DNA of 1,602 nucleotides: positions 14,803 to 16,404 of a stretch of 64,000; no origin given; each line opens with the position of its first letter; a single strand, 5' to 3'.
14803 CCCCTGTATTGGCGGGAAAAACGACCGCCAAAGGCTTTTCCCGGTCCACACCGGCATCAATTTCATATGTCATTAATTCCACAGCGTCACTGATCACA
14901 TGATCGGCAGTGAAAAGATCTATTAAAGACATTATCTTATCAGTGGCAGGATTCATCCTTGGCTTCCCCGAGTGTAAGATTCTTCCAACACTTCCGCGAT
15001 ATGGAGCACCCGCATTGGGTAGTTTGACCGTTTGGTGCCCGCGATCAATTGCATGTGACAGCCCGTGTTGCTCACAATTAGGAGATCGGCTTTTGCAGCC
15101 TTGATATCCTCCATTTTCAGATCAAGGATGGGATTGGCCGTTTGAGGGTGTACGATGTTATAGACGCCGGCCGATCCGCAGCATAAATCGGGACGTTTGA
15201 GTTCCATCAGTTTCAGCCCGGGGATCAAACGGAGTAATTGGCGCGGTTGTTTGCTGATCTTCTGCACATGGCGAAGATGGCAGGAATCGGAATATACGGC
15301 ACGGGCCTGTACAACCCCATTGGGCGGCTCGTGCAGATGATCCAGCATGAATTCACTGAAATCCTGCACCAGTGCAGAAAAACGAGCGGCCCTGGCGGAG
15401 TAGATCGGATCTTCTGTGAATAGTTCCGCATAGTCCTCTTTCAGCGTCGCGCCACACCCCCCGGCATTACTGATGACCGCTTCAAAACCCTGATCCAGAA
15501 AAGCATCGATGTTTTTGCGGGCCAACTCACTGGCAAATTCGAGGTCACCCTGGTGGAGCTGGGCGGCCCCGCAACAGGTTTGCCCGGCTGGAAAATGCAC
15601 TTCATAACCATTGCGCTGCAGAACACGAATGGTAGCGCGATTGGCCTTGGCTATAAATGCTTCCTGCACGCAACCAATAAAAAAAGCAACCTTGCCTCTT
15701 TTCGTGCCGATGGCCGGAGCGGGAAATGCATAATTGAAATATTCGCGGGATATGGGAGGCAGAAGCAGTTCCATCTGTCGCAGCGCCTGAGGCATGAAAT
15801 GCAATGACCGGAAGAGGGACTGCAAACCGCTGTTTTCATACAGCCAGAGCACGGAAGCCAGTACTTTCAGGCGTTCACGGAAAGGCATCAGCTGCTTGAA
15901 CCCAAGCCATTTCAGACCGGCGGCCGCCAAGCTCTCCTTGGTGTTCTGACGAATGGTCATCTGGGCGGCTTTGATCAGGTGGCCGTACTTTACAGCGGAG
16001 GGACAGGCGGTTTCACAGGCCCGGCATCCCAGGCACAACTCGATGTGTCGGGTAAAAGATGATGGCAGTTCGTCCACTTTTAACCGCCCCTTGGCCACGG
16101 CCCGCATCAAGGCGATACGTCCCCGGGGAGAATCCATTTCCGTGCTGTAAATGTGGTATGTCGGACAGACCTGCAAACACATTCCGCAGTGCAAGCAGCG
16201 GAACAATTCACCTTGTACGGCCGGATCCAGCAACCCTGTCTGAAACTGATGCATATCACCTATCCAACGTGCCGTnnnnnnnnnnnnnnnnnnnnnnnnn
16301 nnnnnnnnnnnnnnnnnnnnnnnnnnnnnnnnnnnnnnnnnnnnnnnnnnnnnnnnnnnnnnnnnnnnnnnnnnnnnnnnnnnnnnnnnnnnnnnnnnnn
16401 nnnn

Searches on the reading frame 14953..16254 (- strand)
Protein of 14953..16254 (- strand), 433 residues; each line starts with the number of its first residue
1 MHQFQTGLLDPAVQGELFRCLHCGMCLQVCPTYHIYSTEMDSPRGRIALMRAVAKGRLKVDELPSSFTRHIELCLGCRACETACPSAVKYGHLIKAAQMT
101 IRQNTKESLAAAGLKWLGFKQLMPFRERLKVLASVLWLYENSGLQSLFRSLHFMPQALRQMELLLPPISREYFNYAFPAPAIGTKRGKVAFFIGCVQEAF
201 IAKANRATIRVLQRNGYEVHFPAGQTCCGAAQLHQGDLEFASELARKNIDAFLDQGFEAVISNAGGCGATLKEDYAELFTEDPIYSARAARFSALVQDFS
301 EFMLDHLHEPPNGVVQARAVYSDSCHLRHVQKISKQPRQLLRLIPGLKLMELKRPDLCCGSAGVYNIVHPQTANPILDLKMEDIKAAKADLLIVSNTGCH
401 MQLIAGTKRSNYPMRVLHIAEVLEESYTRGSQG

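Call 61: search_protein_families(library=pfam, proteins=[window:14953-16254:-], max_evalue=0.00001)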
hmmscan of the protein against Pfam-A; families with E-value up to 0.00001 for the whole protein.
window:14953-16254:- (433 aa): 11 families
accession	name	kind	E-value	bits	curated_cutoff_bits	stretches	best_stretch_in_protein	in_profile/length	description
PF02754.22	CCG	-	4.2e-35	120.1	20.6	2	189-272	1-85/85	Cysteine-rich domain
PF13183.11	Fer4_8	-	6.9e-12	46.2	27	1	17-87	2-67/68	4Fe-4S dicluster domain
PF13534.11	Fer4_17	-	1e-10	42.4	22.2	1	19-88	1-60/61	4Fe-4S dicluster domain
PF12838.12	Fer4_7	-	3.1e-10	40.8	27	1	19-87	1-51/52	4Fe-4S dicluster domain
PF13237.11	Fer4_10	-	6.7e-09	36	25.5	0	72-93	7-22/53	4Fe-4S dicluster domain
PF13187.11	Fer4_9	-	1.1e-07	32.3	27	0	15-32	32-49/52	4Fe-4S dicluster domain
PF12797.12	Fer4_2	-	6.9e-07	29.3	24.5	0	72-86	8-22/22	4Fe-4S binding domain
PF00037.32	Fer4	-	6.9e-07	29.3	21.1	0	72-86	6-20/24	4Fe-4S binding domain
PF12837.12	Fer4_6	-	8.3e-07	29.1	25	0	72-87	7-22/24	4Fe-4S binding domain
PF13484.11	Fer4_16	-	1.8e-06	29.1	30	1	19-85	1-64/66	4Fe-4S double cluster binding domain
PF12800.12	Fer4_4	-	2.8e-06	27.6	24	0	72-85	2-15/17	4Fe-4S binding domain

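Call 76: search_protein_families(library=ncbifam, proteins=[window:14956-16254:-], max_evalue=0.00001)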
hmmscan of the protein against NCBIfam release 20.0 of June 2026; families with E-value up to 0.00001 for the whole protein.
window:14956-16254:- (433 aa): 11 families
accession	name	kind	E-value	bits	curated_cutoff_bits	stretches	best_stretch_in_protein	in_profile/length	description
NF008434.0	PRK11274.1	equivalog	2.2e-81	273.9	333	1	17-426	22-406/409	glycolate oxidase subunit GlcF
NF045670.1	quin_L_LdhH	equivalog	4e-73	246.8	800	1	15-423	301-705/706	L-lactate dehydrogenase (quinone) large subunit LdhH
NF004898.0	PRK06259.1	equivalog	1.9e-54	185.1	385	1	183-427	258-488/488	fumarate reductase (CoM/CoB) subunit TfrB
NF008369.0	PRK11168.1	equivalog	1.3e-41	142.9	278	1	19-419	12-397/401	anaerobic glycerol-3-phosphate dehydrogenase subunit C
TIGR03379.1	glycerol3P_GlpC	equivalog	1.2e-26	93.4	279.9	2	186-417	161-392/397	anaerobic glycerol-3-phosphate dehydrogenase subunit GlpC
NF045663.1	diclust_near_Sec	equivalog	1e-10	40.4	530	1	14-409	300-624/759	pyridine nucleotide-disulfide oxidoreductase/dicluster-binding protein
TIGR03288.1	CoB_CoM_SS_B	equivalog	1.3e-08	34.5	345.15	0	188-279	1-92/290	CoB--CoM heterodisulfide reductase subunit B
NF009226.0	PRK12576.1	equivalog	1.2e-06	28.2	344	1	9-106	142-242/317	succinate dehydrogenase/fumarate reductase iron-sulfur subunit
NF041837.1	rnfC_Methano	equivalog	1.8e-06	27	650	1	16-107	356-432/438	Rnf electron transport complex subunit RnfC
NF045711.1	sulf_resp_HmcF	equivalog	3.3e-06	26.2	750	0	311-400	329-422/457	sulfate respiration complex iron-sulfur protein HmcF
NF009053.0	PRK12387.1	subfamily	9.2e-06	25.5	204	0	70-87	36-53/180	formate hydrogenlyase complex iron-sulfur subunit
